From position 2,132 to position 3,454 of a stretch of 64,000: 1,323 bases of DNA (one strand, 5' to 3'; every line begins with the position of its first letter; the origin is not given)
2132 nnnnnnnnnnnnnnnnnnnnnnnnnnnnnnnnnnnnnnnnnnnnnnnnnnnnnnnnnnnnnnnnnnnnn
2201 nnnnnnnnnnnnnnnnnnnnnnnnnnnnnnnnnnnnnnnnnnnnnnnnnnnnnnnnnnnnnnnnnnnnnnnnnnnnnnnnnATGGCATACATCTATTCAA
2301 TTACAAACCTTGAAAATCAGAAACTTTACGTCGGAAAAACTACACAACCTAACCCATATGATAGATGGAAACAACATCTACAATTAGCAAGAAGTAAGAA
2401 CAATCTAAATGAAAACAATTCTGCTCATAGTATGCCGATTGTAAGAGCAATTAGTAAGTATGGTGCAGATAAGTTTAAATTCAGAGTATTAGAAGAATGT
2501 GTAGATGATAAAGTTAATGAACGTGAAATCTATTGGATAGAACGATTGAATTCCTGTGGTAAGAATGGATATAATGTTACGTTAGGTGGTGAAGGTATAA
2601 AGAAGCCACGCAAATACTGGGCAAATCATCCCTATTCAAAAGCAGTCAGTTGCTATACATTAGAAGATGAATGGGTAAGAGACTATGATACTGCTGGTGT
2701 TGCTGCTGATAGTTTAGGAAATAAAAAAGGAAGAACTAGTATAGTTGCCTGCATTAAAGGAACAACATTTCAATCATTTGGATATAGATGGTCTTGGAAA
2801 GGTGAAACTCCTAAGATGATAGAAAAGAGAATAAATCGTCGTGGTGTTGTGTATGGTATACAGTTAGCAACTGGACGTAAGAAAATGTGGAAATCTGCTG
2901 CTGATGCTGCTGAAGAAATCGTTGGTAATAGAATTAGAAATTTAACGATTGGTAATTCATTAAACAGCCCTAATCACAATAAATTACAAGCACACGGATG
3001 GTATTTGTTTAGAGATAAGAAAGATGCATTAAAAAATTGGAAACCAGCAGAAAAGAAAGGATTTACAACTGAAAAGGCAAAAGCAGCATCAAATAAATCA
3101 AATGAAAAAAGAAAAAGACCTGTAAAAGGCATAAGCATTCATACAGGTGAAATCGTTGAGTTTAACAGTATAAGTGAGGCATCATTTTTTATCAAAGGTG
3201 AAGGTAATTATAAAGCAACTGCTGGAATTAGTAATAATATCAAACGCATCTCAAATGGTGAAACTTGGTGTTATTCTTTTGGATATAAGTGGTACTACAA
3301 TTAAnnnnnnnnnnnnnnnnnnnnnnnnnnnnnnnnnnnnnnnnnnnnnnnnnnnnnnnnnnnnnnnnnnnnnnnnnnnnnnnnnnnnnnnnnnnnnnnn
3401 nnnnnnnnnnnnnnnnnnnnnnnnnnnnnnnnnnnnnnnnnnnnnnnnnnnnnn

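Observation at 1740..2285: Helically phased 13-bp palindrome array with interleaved promoters and a downstream AT-rich tract: candidate iteron-type replication origin or multi-operator switch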

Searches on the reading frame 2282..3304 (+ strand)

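Call 39: search_protein_families(library=pfam, proteins=[window:2282-3304:+], max_evalue=0.1)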
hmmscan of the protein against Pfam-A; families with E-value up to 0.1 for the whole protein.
window:2282-3304:+ (340 aa): 3 families
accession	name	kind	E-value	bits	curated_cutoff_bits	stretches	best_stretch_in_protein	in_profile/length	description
PF01541.30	GIY-YIG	-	2.5e-13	50.5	22.6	1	1-98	1-78/78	GIY-YIG catalytic domain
PF19835.5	SegE_GIY-YIG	-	0.0011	19.6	25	1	2-75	18-89/123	Putative endonuclease segE, GIY-YIG domain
PF22083.2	I-HmuI_NUMOD-like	-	0.011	15.8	27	0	284-301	3-19/46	DNA endonuclease I-HmuI-like, NUMOD-like domain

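Call 40: search_protein_families(library=phrogs, proteins=[window:2282-3304:+], max_evalue=0.01)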
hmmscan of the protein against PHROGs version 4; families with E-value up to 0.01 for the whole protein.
window:2282-3304:+ (340 aa): 10 families
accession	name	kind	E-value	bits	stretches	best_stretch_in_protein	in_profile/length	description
phrog_7168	-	DNA, RNA and nucleotide metabolism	3.2e-23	83.6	1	1-107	1-101/284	homing endonuclease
phrog_314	-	DNA, RNA and nucleotide metabolism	2.4e-19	70.7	1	1-248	178-393/574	homing endonuclease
phrog_19446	-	DNA, RNA and nucleotide metabolism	3.3e-12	47.5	1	1-255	1-94/254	homing endonuclease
phrog_5123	-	DNA, RNA and nucleotide metabolism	3.7e-12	47.4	1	1-103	1-92/152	homing endonuclease with GIY-YIG motif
phrog_20162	-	DNA, RNA and nucleotide metabolism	5.3e-06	27.7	1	270-300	30-52/88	HNH endonuclease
phrog_3855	-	DNA, RNA and nucleotide metabolism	2.4e-05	25.7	0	276-301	3-28/115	HTH DNA binding protein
phrog_1310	-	unknown function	5.1e-05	24.7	1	263-307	52-96/125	-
phrog_3404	-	DNA, RNA and nucleotide metabolism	0.00013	22.9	1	3-91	4-81/235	HNH endonuclease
phrog_447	-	other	0.00018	22.4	1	2-80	27-104/148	NAD synthetase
phrog_21615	-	unknown function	0.0092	17.3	0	267-315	33-80/91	-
